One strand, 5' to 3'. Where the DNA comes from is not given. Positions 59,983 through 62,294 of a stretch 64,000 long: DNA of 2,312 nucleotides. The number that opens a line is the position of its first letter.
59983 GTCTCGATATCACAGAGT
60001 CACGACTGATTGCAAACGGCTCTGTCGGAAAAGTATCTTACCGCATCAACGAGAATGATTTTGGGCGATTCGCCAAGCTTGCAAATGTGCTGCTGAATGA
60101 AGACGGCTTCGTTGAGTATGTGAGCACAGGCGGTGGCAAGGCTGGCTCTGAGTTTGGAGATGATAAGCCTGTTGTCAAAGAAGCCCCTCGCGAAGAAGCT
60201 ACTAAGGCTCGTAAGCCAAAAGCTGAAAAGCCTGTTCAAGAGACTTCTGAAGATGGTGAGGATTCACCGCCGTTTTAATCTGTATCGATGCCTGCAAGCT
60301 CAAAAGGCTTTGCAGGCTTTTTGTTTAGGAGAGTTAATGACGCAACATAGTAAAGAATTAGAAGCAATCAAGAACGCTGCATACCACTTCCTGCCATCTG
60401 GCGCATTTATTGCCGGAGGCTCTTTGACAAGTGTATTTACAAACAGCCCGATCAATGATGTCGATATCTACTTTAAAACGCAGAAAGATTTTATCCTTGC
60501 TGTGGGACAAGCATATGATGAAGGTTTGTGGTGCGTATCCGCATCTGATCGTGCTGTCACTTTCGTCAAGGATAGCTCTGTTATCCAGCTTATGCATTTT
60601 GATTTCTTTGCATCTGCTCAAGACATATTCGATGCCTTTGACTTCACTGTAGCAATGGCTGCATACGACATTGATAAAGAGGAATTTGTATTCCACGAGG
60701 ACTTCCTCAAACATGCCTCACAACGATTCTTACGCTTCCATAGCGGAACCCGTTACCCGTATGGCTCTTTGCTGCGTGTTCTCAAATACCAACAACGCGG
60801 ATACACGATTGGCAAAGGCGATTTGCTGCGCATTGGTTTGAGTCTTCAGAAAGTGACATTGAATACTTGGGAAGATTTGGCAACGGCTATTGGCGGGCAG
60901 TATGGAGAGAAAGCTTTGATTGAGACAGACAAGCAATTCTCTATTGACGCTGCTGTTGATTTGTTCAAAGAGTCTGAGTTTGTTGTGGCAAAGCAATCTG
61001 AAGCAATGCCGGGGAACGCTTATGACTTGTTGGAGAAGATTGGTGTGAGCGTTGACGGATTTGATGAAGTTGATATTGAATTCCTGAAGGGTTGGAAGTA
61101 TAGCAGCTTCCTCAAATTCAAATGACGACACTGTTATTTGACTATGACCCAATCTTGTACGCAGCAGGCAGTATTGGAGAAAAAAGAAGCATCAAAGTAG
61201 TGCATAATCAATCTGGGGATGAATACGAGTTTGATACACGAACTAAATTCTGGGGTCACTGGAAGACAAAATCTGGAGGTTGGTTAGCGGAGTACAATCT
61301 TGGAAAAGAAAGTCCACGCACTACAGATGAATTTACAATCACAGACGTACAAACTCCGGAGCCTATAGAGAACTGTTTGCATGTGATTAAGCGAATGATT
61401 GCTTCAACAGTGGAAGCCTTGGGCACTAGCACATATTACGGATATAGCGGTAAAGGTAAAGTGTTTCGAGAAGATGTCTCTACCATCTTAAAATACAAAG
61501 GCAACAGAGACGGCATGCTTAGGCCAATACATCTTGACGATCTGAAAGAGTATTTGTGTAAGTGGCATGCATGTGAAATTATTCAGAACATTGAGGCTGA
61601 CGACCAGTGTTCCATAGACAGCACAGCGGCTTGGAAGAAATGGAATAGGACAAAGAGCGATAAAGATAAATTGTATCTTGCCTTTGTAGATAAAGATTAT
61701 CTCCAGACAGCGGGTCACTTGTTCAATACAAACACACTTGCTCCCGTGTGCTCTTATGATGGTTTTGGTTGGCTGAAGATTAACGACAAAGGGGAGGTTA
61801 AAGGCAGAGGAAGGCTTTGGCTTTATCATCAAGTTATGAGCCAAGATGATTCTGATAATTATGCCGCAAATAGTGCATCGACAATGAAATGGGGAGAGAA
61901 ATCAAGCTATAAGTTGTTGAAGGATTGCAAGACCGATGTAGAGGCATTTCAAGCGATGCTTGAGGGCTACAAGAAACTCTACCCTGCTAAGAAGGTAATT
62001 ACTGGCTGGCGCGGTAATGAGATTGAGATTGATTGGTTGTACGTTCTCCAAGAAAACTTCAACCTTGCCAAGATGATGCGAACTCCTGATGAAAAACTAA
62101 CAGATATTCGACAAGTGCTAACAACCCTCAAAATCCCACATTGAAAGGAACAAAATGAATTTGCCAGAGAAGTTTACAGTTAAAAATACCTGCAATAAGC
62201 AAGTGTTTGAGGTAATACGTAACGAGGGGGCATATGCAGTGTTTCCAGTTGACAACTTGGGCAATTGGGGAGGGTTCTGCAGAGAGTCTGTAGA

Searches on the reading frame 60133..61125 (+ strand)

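Call 48: search_protein_families(library=phrogs, proteins=[window:60133-61125:+], max_evalue=0.001)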
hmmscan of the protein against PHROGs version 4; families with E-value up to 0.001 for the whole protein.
window:60133-61125:+ (330 aa): 7 families
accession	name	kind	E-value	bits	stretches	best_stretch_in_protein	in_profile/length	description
phrog_18122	-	unknown function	3.4e-63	215.3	1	88-293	24-252/365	-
phrog_27100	-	unknown function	8.9e-47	160.9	1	89-283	29-229/386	-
phrog_16176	-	unknown function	5.4e-42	145.2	2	136-284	167-318/477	-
phrog_4400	-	unknown function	4e-28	99.6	1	89-248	25-201/248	-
phrog_37109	-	unknown function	1e-15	58.6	1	175-276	1-104/269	-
phrog_25514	-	unknown function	0.00036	21.4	1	93-123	36-66/184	-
phrog_1614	-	DNA, RNA and nucleotide metabolism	0.00067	20.4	0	90-188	36-157/268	nucleotidyltransferase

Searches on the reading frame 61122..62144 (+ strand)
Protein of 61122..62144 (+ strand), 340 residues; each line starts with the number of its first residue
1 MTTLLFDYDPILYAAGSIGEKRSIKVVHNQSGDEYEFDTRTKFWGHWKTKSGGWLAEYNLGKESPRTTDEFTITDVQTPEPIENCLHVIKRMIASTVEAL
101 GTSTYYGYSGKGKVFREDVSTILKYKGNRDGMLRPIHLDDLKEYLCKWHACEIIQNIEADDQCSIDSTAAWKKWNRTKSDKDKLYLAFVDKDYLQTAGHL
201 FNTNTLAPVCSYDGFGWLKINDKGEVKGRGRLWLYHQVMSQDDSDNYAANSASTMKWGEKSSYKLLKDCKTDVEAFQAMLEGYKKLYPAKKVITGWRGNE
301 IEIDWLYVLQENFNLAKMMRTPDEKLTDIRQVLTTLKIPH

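Call 47: search_protein_families(library=pfam, proteins=[window:61122-62144:+], max_evalue=0.001)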
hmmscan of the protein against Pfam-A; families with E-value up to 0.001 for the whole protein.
window:61122-62144:+ (340 aa): 0 families

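Call 48: search_protein_families(library=phrogs, proteins=[window:61122-62144:+], max_evalue=0.001)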
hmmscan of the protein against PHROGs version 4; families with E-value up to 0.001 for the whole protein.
window:61122-62144:+ (340 aa): 1 family
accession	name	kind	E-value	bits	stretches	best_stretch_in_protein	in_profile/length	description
phrog_107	-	DNA, RNA and nucleotide metabolism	3.1e-48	166.2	1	2-331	120-374/542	exonuclease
